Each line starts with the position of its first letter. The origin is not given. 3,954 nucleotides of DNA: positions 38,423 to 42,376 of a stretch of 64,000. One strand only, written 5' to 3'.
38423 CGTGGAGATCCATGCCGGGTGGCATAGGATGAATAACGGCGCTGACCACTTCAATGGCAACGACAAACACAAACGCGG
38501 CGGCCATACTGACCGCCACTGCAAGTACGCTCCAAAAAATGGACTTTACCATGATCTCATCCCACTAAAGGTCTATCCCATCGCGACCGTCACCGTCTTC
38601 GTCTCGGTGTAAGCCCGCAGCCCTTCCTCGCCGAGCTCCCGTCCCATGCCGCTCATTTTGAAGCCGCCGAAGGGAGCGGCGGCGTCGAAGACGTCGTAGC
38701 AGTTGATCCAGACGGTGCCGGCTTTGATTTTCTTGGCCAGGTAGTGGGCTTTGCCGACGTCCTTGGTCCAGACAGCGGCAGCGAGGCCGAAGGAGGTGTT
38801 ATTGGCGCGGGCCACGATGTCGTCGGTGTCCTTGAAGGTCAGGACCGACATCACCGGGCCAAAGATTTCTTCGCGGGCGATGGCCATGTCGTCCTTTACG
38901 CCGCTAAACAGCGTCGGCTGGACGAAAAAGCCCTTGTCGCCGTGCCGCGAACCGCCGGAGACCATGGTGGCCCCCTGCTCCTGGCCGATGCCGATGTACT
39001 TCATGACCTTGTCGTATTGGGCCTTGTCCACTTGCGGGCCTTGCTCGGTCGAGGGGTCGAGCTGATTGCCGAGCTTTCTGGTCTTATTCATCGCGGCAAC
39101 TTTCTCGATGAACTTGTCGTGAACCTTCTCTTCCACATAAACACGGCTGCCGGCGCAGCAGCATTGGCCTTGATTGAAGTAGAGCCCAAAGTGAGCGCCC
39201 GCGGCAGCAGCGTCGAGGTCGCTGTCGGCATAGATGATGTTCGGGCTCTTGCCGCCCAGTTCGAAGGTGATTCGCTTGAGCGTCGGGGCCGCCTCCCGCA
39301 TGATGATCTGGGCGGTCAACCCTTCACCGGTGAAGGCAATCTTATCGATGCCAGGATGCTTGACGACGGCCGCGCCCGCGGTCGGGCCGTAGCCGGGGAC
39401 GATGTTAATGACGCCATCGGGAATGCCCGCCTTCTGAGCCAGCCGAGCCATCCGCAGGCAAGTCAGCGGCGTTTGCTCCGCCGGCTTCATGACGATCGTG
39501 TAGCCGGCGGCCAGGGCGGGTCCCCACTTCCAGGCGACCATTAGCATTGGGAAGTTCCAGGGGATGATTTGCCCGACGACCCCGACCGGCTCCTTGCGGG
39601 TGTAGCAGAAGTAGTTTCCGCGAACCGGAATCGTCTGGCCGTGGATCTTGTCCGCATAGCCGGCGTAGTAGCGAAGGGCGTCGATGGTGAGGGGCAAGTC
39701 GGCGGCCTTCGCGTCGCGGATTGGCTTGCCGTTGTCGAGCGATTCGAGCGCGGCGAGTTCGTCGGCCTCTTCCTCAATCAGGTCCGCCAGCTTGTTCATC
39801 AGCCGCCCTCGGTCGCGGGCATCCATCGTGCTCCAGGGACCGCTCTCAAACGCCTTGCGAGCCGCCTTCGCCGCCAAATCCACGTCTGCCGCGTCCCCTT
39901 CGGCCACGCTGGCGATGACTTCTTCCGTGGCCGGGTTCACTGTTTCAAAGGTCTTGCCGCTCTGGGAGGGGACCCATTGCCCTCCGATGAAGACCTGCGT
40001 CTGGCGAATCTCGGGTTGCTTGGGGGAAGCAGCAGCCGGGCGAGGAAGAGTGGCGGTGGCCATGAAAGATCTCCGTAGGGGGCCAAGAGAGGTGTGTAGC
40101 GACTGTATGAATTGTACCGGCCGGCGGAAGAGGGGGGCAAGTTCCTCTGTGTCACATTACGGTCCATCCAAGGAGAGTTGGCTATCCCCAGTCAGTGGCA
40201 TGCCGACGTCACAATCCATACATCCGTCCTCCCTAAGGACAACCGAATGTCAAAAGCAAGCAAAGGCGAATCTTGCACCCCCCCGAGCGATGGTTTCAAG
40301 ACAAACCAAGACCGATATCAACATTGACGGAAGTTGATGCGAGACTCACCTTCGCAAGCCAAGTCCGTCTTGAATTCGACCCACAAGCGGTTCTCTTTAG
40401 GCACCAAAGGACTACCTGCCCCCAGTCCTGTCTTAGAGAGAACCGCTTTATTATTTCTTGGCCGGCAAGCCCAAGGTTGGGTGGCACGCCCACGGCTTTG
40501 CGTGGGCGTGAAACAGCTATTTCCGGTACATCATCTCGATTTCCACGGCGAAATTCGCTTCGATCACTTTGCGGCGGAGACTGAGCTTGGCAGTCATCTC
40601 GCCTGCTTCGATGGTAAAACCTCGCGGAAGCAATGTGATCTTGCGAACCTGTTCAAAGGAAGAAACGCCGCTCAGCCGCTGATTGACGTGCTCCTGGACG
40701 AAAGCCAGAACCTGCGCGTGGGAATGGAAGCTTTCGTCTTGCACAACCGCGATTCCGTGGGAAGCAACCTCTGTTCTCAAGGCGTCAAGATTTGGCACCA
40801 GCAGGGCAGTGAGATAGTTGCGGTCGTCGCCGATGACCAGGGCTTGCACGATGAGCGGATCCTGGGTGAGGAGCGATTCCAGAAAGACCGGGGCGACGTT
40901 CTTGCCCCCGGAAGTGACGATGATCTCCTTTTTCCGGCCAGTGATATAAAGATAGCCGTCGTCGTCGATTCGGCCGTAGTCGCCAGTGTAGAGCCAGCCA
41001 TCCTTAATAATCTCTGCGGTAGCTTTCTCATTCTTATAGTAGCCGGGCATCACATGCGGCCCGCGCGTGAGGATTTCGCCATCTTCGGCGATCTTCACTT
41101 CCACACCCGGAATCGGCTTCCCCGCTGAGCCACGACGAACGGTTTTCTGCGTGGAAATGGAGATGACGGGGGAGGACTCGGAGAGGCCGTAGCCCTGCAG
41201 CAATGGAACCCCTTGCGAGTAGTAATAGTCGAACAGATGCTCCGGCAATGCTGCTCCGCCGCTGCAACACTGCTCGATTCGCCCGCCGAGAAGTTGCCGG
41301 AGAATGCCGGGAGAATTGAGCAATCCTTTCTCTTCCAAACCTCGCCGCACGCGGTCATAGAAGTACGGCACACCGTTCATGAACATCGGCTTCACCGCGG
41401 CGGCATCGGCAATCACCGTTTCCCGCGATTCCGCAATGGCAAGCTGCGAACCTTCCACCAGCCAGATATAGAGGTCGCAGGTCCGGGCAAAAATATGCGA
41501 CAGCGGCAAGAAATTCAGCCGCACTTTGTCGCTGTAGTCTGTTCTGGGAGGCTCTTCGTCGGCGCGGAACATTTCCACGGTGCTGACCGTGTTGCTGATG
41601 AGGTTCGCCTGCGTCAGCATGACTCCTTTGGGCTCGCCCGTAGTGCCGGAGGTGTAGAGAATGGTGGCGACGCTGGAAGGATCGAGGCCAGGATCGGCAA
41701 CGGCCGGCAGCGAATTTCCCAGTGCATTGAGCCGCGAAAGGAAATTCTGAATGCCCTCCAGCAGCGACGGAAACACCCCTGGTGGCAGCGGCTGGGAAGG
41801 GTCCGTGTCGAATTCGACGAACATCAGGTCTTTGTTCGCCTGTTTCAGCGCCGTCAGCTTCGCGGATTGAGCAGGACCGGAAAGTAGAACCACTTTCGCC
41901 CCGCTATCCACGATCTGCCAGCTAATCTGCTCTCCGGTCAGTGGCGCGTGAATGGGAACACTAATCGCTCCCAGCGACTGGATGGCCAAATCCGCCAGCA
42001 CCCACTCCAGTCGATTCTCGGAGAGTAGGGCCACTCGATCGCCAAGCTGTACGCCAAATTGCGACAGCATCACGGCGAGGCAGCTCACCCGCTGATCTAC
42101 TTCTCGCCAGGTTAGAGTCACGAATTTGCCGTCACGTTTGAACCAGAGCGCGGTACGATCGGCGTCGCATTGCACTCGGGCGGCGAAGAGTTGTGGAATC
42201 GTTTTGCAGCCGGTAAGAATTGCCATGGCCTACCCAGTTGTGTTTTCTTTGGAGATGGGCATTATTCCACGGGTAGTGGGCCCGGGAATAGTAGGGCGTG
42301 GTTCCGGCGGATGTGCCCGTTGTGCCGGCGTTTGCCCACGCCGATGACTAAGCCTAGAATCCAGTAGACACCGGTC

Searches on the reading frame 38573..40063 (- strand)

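Call 18: search_protein_families(library=pfam, proteins=[window:38573-40063:-], max_evalue=0.001)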
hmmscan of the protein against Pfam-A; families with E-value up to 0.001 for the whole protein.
window:38573-40063:- (496 aa): 1 family
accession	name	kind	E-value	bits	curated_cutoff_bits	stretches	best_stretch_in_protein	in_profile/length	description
PF00171.27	Aldedh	-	1e-182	608.3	23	1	30-491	1-461/461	Aldehyde dehydrogenase family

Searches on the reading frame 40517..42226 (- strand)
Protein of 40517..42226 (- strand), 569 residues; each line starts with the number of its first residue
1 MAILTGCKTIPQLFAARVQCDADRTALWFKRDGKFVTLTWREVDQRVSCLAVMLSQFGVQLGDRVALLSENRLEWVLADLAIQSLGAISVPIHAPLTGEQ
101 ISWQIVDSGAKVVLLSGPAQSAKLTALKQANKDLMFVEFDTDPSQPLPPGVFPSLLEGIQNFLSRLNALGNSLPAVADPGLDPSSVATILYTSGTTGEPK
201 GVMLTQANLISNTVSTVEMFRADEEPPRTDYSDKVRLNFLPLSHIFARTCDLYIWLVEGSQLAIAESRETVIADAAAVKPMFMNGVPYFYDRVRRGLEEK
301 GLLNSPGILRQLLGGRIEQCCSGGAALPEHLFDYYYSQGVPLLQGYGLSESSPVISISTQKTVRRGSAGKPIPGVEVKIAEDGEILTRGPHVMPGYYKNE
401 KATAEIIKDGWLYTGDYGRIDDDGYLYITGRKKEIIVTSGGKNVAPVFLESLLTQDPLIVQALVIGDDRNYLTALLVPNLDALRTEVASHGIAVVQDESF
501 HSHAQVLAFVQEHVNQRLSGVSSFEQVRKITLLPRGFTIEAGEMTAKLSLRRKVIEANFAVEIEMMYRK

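Call 18: search_protein_families(library=pfam, proteins=[window:40517-42226:-], max_evalue=0.001)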
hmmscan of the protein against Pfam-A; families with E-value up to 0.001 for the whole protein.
window:40517-42226:- (569 aa): 2 families
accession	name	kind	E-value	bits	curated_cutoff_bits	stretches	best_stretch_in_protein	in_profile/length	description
PF00501.34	AMP-binding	-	1e-76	258.7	29.9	1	15-397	2-384/384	AMP-binding enzyme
PF23562.2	AMP-binding_C_3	-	4.6e-13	50.1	20.8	1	434-568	2-121/124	AMP-binding enzyme C-terminal domain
